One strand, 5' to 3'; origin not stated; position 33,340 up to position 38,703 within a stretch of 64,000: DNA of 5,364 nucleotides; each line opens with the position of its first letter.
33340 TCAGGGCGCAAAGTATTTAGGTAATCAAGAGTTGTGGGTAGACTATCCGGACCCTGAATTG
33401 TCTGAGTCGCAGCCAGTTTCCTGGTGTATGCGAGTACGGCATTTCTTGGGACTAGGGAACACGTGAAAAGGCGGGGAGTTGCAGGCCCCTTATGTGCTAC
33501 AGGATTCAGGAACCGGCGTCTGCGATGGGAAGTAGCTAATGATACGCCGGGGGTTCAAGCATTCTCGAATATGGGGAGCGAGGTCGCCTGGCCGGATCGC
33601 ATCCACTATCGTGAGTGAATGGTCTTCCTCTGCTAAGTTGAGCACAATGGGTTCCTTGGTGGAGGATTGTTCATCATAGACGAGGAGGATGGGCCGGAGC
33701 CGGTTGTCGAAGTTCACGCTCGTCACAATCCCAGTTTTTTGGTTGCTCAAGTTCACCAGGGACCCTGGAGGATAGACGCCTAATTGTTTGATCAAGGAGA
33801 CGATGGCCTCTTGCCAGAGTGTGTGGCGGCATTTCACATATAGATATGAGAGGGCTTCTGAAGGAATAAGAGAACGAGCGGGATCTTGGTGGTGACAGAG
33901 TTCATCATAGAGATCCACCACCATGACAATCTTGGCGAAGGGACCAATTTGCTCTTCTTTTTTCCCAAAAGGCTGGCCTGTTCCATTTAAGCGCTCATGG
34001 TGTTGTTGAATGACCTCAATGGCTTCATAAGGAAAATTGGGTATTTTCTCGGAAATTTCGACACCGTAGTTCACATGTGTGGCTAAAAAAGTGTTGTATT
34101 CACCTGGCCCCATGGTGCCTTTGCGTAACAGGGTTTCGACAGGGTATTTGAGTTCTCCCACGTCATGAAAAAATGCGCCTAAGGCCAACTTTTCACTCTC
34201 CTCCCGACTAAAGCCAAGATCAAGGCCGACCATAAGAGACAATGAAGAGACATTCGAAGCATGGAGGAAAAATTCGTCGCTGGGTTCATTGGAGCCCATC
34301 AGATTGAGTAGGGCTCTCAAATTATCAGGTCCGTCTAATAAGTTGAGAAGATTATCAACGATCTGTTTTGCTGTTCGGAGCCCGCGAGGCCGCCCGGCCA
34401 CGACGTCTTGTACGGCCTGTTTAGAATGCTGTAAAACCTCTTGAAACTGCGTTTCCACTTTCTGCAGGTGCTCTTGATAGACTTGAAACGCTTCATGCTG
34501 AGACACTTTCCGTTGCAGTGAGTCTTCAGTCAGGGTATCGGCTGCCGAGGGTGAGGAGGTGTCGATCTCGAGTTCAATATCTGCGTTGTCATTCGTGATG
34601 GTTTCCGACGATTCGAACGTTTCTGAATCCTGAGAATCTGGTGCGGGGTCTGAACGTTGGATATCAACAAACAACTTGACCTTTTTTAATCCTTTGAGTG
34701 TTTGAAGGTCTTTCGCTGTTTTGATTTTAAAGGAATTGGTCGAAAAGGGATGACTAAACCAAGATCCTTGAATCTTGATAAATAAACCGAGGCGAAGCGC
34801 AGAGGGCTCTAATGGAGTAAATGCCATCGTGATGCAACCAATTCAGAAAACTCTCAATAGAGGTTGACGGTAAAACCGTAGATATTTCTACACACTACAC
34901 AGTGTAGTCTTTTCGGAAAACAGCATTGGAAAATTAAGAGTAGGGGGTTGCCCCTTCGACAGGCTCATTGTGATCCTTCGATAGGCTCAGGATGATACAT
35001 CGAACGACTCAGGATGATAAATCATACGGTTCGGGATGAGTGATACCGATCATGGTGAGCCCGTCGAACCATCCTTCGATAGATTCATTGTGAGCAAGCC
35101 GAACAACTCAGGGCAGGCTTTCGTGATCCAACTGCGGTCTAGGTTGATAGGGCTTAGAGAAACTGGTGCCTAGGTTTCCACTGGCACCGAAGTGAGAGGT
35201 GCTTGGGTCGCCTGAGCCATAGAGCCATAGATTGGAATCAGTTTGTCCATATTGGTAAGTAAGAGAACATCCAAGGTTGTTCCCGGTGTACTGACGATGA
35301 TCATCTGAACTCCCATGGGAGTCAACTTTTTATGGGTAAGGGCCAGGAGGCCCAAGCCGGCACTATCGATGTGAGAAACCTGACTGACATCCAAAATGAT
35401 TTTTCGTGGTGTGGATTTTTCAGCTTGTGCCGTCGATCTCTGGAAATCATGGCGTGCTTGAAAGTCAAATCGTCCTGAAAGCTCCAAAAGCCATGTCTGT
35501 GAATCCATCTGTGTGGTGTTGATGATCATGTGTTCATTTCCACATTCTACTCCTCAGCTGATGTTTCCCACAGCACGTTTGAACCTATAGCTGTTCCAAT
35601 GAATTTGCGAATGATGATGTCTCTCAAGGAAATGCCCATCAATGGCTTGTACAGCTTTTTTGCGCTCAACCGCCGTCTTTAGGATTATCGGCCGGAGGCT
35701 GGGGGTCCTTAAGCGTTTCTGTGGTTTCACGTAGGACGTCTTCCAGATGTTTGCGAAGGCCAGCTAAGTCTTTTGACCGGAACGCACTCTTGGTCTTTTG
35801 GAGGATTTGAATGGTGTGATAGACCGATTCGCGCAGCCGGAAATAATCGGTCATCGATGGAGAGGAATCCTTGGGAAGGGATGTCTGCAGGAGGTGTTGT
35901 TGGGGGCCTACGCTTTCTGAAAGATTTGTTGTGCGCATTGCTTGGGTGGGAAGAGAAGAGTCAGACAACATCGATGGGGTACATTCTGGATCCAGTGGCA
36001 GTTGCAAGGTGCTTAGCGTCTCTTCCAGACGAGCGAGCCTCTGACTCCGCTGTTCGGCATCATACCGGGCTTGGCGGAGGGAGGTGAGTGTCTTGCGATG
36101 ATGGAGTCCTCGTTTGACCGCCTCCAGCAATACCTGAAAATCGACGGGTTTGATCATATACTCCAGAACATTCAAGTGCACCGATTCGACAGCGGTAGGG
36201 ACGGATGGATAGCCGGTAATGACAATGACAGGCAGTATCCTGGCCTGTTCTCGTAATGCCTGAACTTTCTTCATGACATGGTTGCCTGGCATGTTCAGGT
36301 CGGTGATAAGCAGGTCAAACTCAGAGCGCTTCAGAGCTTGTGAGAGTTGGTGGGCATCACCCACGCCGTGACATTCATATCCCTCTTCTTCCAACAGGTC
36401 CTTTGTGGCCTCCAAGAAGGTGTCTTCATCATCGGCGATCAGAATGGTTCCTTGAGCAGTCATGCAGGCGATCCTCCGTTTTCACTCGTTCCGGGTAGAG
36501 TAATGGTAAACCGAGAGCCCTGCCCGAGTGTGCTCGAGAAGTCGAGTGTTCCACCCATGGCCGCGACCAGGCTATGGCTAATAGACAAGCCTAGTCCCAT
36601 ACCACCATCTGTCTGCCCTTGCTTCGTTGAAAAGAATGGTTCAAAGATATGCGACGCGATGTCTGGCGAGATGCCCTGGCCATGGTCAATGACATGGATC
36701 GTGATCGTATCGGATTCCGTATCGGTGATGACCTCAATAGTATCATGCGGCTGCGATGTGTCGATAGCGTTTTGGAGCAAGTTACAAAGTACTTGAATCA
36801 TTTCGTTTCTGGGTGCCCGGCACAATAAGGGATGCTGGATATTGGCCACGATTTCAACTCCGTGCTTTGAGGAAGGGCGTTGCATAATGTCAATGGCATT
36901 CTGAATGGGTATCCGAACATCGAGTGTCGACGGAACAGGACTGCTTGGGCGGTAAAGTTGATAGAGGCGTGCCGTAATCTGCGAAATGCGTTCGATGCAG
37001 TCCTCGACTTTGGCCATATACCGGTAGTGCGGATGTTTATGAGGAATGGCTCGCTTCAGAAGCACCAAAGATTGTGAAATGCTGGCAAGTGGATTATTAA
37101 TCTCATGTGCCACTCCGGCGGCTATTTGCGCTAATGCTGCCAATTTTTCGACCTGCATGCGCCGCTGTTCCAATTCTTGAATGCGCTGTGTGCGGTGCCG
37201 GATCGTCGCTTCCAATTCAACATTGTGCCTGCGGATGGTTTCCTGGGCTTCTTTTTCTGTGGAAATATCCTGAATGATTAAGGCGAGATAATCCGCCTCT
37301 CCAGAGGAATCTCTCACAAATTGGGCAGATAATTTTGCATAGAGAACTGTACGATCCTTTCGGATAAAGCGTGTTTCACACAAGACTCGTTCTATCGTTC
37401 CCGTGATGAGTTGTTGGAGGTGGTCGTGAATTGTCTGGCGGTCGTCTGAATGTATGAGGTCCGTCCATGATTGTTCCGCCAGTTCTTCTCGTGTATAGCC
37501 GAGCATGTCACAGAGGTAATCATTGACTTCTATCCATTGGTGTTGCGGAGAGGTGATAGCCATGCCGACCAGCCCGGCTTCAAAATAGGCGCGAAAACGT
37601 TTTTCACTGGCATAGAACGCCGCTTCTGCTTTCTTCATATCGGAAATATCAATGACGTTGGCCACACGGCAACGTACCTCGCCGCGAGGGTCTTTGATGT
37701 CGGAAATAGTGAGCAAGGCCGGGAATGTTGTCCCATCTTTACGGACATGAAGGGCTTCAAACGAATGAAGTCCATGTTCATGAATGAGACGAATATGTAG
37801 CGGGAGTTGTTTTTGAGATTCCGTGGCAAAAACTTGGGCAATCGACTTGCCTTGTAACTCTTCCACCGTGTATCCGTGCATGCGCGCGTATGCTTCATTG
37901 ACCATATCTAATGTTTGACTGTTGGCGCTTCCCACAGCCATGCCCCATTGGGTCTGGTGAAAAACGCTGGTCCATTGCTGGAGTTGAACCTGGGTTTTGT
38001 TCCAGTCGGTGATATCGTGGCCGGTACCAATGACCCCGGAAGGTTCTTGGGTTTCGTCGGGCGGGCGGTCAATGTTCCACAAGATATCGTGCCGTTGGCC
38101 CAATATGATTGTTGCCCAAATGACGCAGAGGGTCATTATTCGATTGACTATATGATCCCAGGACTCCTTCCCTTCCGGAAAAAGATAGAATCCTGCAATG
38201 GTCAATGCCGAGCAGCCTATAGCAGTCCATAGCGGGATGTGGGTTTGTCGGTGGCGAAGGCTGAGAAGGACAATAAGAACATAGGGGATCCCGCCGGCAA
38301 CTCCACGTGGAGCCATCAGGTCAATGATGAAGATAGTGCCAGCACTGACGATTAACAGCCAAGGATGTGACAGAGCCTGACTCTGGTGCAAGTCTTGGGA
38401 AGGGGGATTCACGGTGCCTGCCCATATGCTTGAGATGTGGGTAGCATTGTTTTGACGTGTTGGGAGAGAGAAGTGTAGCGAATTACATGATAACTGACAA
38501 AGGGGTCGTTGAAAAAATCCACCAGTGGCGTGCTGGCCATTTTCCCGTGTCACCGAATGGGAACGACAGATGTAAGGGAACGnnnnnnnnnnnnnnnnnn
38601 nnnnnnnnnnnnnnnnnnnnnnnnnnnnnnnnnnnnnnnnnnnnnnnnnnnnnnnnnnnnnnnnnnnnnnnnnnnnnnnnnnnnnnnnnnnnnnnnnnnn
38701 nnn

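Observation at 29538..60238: Seven sigma28-like promoters define a hidden regulon across the signalling island and pilus genes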

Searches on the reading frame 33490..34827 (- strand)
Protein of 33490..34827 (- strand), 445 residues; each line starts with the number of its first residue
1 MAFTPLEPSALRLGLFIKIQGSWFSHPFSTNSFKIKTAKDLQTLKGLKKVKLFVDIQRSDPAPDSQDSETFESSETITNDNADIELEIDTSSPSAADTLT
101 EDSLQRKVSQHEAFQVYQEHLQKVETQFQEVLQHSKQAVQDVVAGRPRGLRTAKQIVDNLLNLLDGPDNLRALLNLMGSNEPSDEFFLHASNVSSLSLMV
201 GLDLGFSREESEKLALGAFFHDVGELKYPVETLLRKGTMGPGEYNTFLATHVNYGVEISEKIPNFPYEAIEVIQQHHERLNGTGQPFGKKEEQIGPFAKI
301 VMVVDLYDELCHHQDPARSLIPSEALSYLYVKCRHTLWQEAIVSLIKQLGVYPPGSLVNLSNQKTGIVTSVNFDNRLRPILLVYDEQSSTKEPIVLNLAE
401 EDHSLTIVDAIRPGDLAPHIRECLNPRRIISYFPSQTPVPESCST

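Call 13: search_protein_families(library=pfam, proteins=[window:33490-34827:-])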
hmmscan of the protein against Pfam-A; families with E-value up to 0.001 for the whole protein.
window:33490-34827:- (445 aa): 3 families
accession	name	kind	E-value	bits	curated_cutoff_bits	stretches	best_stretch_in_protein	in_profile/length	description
PF13487.12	HD_5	-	1.7e-20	73.9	27.2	1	186-329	14-158/170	HD domain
PF11871.13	DUF3391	-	6.1e-18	66.1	27.8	1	9-141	7-135/136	Domain of unknown function (DUF3391)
PF01966.28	HD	-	7.2e-13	49.3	22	1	189-308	4-114/116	HD domain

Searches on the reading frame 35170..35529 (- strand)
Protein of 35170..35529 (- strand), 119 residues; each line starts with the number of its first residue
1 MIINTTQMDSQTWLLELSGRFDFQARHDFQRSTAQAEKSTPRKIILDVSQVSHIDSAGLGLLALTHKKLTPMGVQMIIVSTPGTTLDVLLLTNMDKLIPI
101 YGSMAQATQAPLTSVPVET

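Call 13: search_protein_families(library=pfam, proteins=[window:35170-35529:-])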
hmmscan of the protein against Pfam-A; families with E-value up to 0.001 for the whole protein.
window:35170-35529:- (119 aa): 2 families
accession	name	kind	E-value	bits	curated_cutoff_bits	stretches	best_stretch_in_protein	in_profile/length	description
PF01740.26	STAS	-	3.5e-18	65.8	22.6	1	12-107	10-106/106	STAS domain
PF13466.11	STAS_2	-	2.4e-08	34.5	29.2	1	15-95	1-80/80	STAS domain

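Call 42: search_protein_families(library=ncbifam, proteins=[window:35170-35529:-], max_evalue=0.01)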
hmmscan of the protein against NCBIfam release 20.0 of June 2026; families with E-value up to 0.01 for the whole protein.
window:35170-35529:- (119 aa): 8 families
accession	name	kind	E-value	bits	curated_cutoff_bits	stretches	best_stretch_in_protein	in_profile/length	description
TIGR00377.1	ant_ant_sig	superfamily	1.4e-16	60.3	53.45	1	6-104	7-106/108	anti-sigma factor antagonist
TIGR02886.1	spore_II_AA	equivalog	3.8e-10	39.7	114.75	1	9-107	6-105/106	anti-sigma F factor antagonist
NF002134.0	PRK00971.1-4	equivalog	1.6e-05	23.9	557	1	5-82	322-398/429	glutaminase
NF033618.0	mlaB_1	equivalog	2.8e-05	24.4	90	1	10-81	7-75/94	lipid asymmetry maintenance protein MlaB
TIGR00815.1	sulP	subfamily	0.00057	18.4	380.45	1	31-89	486-544/565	sulfate permease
NF047705.1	slr1659_superfam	superfamily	0.0031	17.8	100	1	8-99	12-107/111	slr1659 superfamily regulator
NF008660.1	PRK11660.1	equivalog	0.0049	15.3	614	1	6-95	459-546/572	C4-dicarboxylic acid transporter DauA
NF052652.1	YtvA_fam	equivalog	0.0052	16.3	250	1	10-101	143-236/243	YtvA family blue-light photoreceptor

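Call 64: find_related_loci(query=window:35170-35529:-, collection=genome_contigs, flank=10000)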
Query window:35170-35529:- (119 aa) in genome_contigs; peptide patterns used: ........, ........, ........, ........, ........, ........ (x = any residue, [..] = any of these).
150 stretches matched a pattern; 6 encode a relative of the query (tblastn E <= 1e-3); 6 distinct loci.
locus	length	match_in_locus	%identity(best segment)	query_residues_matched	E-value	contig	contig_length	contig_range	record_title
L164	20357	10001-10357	57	1-119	4e-47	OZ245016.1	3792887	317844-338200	MAG: Nitrospirales bacterium isolate 2b092c9d-4204-4368-8925-49f5957368e3 genome assembly, chromosome: 1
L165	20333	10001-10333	35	1-109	3e-10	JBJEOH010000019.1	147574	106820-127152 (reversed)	MAG: Acutalibacteraceae bacterium isolate LOHA17_bin.010 NODE_19_length_147574_cov_55.534379, whole genome shotgun seque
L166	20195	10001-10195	38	1-67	5e-6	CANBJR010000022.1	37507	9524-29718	MAG TPA_asm: uncultured Clostridia bacterium isolate SRR16632754_bin.1_metawrap_v1.3_MAG genome assembly, contig: NODE.2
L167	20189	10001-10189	37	3-67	5e-6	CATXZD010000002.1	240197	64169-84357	MAG TPA_asm: uncultured Ruminococcus sp. isolate ERR9578324_bin.6_MetaWRAP_v1.3_MAG genome assembly, contig: ERZ18533973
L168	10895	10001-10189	37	3-67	7e-6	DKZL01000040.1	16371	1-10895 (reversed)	MAG TPA_asm: Ruminococcaceae bacterium UBA7075 UBA7075_contig_2558, whole genome shotgun sequence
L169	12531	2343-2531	37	3-67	2e-5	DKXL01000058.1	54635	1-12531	MAG TPA_asm: Ruminococcaceae bacterium UBA7127 UBA7127_contig_16261, whole genome shotgun sequence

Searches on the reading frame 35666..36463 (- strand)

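Call 13: search_protein_families(library=pfam, proteins=[window:35666-36463:-])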
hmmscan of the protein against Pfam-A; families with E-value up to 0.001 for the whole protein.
window:35666-36463:- (265 aa): 1 family
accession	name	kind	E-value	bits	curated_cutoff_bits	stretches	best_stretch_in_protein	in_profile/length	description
PF00072.30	Response_reg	-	3.1e-21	76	30.2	1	7-117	1-111/111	Response regulator receiver domain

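Call 42: search_protein_families(library=ncbifam, proteins=[window:35666-36463:-], max_evalue=0.01)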
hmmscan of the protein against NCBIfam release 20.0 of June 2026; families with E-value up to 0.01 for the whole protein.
window:35666-36463:- (265 aa): 86 families (the best 25 are shown)
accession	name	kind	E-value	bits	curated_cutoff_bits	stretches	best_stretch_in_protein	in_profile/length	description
NF047793.1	ResRegPgtA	equivalog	8.3e-23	80.9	650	1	3-143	4-142/414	two-component system response regulator PgtA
NF006900.1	PRK09390.1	equivalog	2.3e-21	76.3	255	1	1-146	1-146/203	response regulator FixJ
TIGR01818.1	ntrC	equivalog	1.7e-18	66.7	558.6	1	7-133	1-127/463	nitrogen regulation protein NR(I)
NF008469.0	PRK11361.1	equivalog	6e-17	61.5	714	1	1-132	1-135/461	acetoacetate metabolism transcriptional regulator AtoC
NF045505.1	RR_RssB_Pseudo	equivalog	1.8e-16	60.2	700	1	4-143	5-145/394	two-component system response regulator RssB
NF052313.1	T9SS_RR_PorX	equivalog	9.7e-16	57.6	300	1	6-140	2-136/513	T9SS response regulator signal transducer PorX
NF040749.1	tetrathio_RR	equivalog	1e-14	54.7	290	1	7-147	2-138/191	tetrathionate respiration response regulator TtrR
NF007689.0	PRK10365.1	equivalog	1e-14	54.2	760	1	6-128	7-129/441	sigma-54-dependent response regulator transcription factor ZraR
NF011695.0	PRK15115.1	equivalog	1.5e-14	53.6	763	1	5-148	7-149/445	two-component system response regulator GlrR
NF051870.1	NAssimRespRegNtrX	equivalog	1.7e-14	53.6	600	1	6-132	3-131/452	nitrogen assimilation response regulator NtrX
NF053512.1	nitric_RR_NosR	exception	3.6e-14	52.6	400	1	7-151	1-146/422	response regulator c-di-GMP phosphodiesterase, NosR family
NF007005.1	PRK09468.1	equivalog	6.6e-14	51.9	331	1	5-124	4-123/237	osmolarity response regulator transcription factor OmpR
TIGR01387.1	cztR_silR_copR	subfamily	2.7e-13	50.1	279.2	1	7-140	1-136/218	heavy metal response regulator transcription factor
NF008176.1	PRK10923.1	equivalog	5e-13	48.5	620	1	4-130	3-129/469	nitrogen regulation protein NR(I)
NF049963.1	RespRegFlgRCampy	domain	6.1e-13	48.4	750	1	42-143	36-136/429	fla regulon two-component system response regulator FlgR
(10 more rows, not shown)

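Call 72: search_protein_families(library=pfam, proteins=[window:35666-36463:-], max_evalue=1)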
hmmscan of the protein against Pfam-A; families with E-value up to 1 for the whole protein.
window:35666-36463:- (265 aa): 6 families
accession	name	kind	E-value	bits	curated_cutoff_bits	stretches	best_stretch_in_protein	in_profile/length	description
PF00072.30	Response_reg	-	3.1e-21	76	30.2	1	7-117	1-111/111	Response regulator receiver domain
PF21714.3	KaiA_N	-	0.0011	19.5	27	1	11-84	7-79/125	Circadian clock protein KaiA, N-terminal domain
PF06413.17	Neugrin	-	0.046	13.8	24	0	36-87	111-162/218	Neugrin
PF00113.28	Enolase_C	-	0.057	13.1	21.5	1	96-136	21-61/296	Enolase, C-terminal TIM barrel domain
PF20161.5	VpsR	-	0.079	13.1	23.7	1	21-73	24-78/121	VpsR domain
PF13847.12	Methyltransf_31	-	0.094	12.8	27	1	34-78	60-102/145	Methyltransferase domain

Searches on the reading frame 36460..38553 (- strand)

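Call 13: search_protein_families(library=pfam, proteins=[window:36460-38553:-])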
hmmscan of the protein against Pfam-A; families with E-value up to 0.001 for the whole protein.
window:36460-38553:- (697 aa): 8 families
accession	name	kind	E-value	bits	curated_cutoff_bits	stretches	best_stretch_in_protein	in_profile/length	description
PF13426.13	PAS_9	-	9.5e-31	106.6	27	2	329-431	2-102/103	PAS domain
PF02518.31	HATPase_c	-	3.6e-26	92.2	26.4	1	584-688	5-109/111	Histidine kinase-, DNA gyrase B-, and HSP90-like ATPase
PF00989.32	PAS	-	2.5e-20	73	22.6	2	320-430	3-113/113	PAS fold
PF08447.18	PAS_3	-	2.9e-20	72.8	25.6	1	341-423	2-85/89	PAS fold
PF08448.16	PAS_4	-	3.5e-15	56.6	23.1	2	330-434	7-109/110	PAS fold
PF00512.31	HisKA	-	1.6e-09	38.1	26.9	1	474-536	2-63/66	His Kinase A (phospho-acceptor) domain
PF14598.12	PAS_11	-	2.9e-08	34.1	25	1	350-435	24-108/109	PAS domain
PF13188.13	PAS_8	-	7.3e-08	32.5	21.8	0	319-367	2-50/65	PAS domain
